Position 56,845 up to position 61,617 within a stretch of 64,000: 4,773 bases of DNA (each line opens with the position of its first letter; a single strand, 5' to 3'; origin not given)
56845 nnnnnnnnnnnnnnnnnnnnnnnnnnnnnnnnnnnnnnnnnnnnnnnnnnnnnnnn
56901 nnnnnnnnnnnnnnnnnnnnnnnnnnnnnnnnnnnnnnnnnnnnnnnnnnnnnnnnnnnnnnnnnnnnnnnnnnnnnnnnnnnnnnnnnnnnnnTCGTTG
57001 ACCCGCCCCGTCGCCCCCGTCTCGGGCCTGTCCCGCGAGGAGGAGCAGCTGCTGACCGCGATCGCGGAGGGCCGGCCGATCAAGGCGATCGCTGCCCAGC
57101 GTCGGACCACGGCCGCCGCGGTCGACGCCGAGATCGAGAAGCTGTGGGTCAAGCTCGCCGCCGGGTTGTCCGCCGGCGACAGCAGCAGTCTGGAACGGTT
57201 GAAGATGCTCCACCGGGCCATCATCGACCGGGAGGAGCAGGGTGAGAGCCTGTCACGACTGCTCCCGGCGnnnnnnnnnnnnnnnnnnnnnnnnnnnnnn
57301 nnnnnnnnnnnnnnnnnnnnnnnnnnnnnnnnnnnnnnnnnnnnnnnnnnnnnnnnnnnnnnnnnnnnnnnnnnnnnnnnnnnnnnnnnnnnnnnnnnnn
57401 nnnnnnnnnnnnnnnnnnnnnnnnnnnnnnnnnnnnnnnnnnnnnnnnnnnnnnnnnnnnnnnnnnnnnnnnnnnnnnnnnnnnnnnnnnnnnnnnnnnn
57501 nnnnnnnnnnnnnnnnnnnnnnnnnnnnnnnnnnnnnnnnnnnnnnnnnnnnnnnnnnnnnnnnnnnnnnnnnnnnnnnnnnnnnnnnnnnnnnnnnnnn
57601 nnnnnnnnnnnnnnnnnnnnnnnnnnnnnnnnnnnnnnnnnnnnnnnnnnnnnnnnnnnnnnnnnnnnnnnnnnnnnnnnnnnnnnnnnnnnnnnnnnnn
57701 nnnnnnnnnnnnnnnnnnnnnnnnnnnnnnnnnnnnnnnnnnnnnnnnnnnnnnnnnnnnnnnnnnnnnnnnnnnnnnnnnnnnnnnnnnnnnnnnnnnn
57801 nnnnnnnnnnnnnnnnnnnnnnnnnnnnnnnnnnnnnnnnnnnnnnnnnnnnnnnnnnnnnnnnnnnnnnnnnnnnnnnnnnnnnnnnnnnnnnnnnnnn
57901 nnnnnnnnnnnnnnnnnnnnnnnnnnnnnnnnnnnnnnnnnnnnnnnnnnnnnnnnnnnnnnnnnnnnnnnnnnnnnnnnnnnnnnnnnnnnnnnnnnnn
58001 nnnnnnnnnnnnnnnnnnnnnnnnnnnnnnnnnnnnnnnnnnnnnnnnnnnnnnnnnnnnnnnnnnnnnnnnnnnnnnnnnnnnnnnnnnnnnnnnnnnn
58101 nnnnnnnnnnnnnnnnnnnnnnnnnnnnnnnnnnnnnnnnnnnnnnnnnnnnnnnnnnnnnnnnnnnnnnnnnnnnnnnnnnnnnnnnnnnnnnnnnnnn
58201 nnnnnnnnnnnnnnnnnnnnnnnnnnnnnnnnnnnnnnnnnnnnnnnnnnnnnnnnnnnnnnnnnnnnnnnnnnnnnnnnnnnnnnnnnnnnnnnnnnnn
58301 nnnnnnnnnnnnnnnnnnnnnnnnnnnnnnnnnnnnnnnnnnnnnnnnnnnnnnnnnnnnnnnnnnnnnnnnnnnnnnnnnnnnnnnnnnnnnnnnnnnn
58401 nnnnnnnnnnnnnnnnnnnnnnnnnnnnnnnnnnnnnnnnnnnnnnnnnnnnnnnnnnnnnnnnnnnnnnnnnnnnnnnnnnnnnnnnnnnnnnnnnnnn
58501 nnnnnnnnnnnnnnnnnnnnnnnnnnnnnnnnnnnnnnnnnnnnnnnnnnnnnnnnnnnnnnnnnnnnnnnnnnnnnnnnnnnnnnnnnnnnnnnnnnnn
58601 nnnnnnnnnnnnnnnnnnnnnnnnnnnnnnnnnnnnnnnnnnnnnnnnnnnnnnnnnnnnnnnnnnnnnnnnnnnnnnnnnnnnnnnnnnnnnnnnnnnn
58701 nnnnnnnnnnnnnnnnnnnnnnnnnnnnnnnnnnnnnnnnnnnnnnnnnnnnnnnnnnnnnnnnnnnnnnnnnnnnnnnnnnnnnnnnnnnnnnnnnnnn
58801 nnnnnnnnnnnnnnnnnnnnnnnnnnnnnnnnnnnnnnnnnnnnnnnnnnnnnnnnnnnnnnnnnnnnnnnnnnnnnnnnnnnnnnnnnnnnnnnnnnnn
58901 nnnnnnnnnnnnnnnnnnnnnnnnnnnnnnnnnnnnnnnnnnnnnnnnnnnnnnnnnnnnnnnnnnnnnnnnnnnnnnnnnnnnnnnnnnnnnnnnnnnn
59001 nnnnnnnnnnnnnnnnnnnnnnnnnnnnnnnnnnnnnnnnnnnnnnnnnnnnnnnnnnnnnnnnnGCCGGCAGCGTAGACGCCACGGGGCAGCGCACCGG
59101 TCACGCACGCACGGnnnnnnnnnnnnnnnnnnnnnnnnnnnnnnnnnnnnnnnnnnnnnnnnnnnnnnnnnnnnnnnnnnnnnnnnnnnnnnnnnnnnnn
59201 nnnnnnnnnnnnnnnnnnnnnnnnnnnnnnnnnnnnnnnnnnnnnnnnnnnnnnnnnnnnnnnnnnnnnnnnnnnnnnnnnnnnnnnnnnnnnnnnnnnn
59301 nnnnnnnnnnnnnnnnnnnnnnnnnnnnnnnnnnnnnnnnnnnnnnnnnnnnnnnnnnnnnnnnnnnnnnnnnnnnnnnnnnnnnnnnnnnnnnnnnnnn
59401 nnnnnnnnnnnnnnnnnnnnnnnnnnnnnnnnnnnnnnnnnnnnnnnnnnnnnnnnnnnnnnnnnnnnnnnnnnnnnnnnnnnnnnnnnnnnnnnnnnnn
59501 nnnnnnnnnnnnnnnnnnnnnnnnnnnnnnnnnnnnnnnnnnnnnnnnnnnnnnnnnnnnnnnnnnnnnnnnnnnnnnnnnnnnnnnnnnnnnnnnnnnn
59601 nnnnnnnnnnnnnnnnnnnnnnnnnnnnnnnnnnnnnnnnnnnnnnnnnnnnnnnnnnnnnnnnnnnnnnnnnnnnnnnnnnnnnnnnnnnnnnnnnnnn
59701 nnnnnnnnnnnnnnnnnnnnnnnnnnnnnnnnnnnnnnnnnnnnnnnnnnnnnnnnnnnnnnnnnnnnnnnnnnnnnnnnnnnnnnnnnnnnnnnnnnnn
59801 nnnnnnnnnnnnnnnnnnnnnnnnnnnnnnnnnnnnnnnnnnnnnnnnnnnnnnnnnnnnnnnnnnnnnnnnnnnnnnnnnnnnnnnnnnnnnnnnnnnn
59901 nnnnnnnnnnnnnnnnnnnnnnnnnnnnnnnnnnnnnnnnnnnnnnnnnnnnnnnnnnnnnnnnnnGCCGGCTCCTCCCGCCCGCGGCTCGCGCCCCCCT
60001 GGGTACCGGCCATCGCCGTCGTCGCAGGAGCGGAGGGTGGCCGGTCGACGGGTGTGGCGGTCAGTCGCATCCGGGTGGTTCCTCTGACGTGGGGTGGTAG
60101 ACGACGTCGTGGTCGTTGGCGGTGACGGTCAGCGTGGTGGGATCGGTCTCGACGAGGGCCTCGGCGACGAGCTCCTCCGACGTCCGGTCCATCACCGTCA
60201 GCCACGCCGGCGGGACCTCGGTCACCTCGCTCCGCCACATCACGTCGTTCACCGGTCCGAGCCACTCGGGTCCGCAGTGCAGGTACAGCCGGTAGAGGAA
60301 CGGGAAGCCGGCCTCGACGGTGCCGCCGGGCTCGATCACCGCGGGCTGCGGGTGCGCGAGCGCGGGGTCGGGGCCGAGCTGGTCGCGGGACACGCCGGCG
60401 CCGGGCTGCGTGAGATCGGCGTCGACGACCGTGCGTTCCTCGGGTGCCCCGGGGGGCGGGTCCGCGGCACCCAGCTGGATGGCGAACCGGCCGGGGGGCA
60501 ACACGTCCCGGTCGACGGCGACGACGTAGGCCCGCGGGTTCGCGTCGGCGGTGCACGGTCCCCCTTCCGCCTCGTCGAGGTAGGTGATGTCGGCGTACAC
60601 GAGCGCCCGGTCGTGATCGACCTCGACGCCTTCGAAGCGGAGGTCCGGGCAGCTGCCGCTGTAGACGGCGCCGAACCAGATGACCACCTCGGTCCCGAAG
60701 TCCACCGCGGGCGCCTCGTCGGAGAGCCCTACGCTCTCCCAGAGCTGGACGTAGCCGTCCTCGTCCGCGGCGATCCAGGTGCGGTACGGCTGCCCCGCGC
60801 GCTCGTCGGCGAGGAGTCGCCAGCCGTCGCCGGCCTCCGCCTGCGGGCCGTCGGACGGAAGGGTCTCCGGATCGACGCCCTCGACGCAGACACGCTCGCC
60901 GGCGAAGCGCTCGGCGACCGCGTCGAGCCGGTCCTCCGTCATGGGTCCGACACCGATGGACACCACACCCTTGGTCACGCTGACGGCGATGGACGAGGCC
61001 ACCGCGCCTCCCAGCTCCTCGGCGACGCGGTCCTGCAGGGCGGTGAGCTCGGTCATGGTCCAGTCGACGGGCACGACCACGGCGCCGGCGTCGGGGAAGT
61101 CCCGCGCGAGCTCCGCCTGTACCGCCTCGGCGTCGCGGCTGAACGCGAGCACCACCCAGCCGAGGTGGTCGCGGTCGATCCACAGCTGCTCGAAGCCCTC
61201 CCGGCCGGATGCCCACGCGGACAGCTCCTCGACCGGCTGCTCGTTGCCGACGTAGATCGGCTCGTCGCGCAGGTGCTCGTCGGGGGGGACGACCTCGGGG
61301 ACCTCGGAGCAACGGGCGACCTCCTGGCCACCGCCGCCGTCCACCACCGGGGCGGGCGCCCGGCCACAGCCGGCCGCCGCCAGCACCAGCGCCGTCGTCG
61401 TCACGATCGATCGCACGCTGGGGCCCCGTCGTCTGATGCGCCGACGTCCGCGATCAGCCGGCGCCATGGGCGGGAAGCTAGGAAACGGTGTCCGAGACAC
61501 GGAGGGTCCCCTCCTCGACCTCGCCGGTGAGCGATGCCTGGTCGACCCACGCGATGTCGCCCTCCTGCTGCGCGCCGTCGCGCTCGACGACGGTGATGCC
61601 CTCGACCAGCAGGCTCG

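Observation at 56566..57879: REC-LuxR(HTH)-class III cyclase fusion with non-canonical substrate-specifying residues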

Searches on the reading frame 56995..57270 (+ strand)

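Call 17: search_protein_families(library=pfam, proteins=[window:56995-57270:+], max_evalue=1)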
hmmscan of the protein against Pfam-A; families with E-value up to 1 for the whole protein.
window:56995-57270:+ (92 aa): 1 family
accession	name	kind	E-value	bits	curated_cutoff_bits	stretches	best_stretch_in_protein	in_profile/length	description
PF00196.25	GerE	-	0.039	14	23.5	1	11-55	2-46/57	Bacterial regulatory proteins, luxR family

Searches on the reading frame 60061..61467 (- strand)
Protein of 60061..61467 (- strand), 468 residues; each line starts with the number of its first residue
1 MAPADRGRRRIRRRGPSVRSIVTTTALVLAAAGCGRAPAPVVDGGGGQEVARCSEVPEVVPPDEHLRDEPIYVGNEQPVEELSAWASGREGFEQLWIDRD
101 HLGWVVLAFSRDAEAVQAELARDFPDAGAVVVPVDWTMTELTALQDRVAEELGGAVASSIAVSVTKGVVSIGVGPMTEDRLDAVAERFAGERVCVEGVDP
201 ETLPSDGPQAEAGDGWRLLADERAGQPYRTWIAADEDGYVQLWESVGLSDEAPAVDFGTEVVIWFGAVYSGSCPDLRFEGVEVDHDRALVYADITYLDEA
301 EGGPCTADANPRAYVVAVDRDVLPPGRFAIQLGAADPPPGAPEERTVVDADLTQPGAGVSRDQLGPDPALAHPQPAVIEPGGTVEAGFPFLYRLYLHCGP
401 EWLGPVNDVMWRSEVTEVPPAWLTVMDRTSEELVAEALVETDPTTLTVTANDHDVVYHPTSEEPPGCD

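Call 17: search_protein_families(library=pfam, proteins=[window:60061-61467:-], max_evalue=1)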
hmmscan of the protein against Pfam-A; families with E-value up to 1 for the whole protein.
window:60061-61467:- (468 aa): 1 family
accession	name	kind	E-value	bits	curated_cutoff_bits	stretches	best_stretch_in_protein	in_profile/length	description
PF03841.19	SelA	-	0.29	10.5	22.8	1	140-195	281-336/367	L-seryl-tRNA selenium transferase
